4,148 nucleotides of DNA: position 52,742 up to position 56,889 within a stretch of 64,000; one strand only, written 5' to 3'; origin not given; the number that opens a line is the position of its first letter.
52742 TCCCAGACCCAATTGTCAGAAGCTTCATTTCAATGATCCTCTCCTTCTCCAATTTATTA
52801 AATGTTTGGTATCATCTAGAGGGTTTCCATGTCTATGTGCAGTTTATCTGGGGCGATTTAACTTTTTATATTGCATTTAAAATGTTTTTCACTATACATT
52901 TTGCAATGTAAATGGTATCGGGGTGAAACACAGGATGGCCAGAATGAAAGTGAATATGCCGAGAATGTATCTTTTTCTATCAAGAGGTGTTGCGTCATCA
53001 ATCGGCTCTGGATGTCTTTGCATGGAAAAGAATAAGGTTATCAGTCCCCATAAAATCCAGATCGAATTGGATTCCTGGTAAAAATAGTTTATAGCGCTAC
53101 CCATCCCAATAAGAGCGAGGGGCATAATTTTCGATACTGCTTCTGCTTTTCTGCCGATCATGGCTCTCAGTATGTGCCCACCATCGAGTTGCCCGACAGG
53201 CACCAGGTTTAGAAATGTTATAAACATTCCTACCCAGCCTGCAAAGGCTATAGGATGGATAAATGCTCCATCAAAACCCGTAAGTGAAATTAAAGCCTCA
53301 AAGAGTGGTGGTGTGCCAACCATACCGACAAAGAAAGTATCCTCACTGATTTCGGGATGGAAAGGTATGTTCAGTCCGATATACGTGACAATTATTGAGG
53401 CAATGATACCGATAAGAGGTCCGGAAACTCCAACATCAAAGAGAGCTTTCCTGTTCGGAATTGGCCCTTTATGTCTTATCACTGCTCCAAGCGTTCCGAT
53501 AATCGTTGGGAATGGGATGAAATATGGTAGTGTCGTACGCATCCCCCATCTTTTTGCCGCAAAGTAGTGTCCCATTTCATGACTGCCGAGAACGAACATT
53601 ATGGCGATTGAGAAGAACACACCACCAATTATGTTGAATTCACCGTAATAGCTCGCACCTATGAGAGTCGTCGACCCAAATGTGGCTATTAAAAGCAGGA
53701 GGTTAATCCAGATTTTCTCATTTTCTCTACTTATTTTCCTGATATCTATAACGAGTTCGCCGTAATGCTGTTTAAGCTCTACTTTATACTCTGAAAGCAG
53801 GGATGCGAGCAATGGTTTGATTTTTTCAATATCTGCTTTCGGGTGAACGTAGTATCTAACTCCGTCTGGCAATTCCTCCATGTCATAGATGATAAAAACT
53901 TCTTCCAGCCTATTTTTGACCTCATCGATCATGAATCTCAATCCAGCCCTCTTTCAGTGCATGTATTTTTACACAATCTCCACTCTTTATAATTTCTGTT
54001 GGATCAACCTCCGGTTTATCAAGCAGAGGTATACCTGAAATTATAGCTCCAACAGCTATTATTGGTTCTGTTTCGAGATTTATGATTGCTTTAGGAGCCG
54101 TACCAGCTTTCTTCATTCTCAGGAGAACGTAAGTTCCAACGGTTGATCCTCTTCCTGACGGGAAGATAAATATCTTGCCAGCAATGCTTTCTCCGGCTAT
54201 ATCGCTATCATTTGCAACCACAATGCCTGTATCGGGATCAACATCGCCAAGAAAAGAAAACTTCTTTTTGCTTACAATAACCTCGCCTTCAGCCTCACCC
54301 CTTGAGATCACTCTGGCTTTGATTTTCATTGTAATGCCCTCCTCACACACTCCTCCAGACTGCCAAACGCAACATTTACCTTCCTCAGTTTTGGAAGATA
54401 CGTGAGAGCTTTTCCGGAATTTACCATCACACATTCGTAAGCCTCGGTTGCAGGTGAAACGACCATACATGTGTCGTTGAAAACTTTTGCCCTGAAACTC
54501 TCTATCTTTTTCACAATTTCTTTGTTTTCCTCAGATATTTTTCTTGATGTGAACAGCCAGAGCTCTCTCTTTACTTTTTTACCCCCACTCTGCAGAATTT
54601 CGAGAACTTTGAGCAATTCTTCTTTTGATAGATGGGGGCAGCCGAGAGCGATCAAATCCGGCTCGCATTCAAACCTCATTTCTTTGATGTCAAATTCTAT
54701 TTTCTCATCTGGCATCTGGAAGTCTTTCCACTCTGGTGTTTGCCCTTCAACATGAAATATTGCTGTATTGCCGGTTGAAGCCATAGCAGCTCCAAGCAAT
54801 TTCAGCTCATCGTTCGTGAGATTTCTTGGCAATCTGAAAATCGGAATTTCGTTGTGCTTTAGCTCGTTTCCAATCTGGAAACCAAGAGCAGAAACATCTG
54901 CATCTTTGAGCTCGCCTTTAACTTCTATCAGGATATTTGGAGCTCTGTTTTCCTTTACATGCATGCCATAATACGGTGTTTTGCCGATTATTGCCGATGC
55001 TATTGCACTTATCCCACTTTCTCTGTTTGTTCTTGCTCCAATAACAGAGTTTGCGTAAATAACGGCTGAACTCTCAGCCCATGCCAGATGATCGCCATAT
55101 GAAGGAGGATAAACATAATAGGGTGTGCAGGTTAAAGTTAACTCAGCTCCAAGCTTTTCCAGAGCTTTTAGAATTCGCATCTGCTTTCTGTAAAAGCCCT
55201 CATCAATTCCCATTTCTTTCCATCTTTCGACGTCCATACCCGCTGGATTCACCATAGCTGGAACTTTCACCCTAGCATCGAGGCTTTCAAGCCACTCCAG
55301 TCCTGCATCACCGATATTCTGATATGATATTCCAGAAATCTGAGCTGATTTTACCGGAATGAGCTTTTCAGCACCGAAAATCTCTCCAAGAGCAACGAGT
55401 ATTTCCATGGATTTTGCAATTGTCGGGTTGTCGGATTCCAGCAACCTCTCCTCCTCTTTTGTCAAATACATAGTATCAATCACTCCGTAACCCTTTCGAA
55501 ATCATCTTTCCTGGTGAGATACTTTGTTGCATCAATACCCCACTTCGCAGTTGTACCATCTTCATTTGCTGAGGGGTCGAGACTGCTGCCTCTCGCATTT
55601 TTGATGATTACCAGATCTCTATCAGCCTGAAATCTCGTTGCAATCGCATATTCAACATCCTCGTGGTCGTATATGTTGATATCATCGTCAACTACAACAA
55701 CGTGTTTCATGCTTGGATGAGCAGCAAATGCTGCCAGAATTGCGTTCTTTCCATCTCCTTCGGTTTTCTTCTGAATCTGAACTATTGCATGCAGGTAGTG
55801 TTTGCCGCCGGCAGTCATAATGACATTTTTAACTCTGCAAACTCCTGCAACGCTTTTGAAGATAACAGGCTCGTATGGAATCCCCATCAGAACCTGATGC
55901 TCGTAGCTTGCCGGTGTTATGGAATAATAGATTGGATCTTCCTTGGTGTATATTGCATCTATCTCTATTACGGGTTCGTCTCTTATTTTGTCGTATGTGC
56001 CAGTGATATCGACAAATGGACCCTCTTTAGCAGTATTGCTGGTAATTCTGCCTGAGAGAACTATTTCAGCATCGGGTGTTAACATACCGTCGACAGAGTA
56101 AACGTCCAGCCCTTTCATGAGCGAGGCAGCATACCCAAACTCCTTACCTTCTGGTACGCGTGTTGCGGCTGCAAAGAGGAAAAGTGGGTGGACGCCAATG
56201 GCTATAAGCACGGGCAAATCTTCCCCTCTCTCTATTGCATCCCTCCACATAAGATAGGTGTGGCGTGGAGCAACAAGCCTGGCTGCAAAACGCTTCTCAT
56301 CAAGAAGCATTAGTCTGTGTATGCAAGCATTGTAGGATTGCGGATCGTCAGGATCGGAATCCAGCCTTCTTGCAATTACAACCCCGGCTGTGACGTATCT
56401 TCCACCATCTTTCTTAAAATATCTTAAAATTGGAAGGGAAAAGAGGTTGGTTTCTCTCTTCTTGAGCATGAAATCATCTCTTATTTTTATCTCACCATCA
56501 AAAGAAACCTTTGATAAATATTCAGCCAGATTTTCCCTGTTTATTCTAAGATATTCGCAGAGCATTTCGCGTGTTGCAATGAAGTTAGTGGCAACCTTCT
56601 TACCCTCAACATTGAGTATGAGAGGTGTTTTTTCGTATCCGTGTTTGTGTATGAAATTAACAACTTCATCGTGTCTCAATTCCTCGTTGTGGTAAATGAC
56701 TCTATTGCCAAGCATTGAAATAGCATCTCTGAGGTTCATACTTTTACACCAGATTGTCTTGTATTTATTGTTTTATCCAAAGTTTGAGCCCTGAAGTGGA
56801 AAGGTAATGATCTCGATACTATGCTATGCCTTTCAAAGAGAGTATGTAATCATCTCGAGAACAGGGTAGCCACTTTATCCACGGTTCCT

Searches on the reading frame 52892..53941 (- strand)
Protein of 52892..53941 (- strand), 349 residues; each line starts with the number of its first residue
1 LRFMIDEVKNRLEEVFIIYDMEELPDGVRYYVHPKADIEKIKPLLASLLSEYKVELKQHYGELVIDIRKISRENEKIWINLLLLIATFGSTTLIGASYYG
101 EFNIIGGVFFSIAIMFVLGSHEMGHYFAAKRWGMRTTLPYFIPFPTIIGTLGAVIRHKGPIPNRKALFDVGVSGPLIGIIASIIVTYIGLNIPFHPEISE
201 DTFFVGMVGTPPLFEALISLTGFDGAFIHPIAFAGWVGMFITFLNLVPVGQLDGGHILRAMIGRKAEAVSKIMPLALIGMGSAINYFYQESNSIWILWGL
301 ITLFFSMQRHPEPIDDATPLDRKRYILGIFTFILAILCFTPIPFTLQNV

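Call 62: search_protein_families(library=pfam, proteins=[window:52892-53941:-], max_evalue=0.00001)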
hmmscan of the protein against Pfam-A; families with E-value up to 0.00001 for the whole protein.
window:52892-53941:- (349 aa): 1 family
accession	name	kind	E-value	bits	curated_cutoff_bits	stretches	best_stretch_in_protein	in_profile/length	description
PF02163.28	Peptidase_M50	-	1.9e-22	80.2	27.2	1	109-265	1-200/221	Peptidase family M50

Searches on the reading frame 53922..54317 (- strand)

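Call 62: search_protein_families(library=pfam, proteins=[window:53922-54317:-], max_evalue=0.00001)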
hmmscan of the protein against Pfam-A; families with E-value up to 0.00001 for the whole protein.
window:53922-54317:- (131 aa): 1 family
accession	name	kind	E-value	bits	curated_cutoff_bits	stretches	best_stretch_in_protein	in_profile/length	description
PF01989.23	AcnX_swivel_put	-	9.3e-33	112.4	27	1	20-99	1-80/80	Aconitase X swivel domain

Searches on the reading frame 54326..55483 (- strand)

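Call 62: search_protein_families(library=pfam, proteins=[window:54326-55483:-], max_evalue=0.00001)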
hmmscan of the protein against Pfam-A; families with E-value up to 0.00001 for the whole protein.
window:54326-55483:- (385 aa): 1 family
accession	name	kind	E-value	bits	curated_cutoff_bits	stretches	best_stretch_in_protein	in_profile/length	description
PF04412.18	AcnX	-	2.2e-147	491.4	31.5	1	5-381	1-400/400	Aconitase X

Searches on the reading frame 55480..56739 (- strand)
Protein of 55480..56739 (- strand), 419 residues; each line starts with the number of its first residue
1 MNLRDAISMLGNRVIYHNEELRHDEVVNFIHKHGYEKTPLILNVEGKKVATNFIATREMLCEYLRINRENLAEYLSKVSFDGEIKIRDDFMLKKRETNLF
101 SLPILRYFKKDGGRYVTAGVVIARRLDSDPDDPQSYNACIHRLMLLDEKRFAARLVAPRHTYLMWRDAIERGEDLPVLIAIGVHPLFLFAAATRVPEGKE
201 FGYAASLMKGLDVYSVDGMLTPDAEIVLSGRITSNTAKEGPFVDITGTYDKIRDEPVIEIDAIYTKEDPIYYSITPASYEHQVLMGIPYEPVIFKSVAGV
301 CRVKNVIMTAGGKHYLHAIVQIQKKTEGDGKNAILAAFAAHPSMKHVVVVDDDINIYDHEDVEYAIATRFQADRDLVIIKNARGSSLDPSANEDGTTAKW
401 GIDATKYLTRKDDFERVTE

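Call 62: search_protein_families(library=pfam, proteins=[window:55480-56739:-], max_evalue=0.00001)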
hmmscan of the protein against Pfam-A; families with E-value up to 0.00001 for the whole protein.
window:55480-56739:- (419 aa): 2 families
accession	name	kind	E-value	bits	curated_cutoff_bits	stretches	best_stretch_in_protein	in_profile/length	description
PF01977.22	UbiD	-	3.2e-49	167.4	23.3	1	92-277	16-204/206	3-octaprenyl-4-hydroxybenzoate carboxy-lyase Rift-related domain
PF20696.2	UbiD_C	-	8.5e-34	116.7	24.2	1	283-404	2-127/127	3-octaprenyl-4-hydroxybenzoate carboxy-lyase C-terminal domain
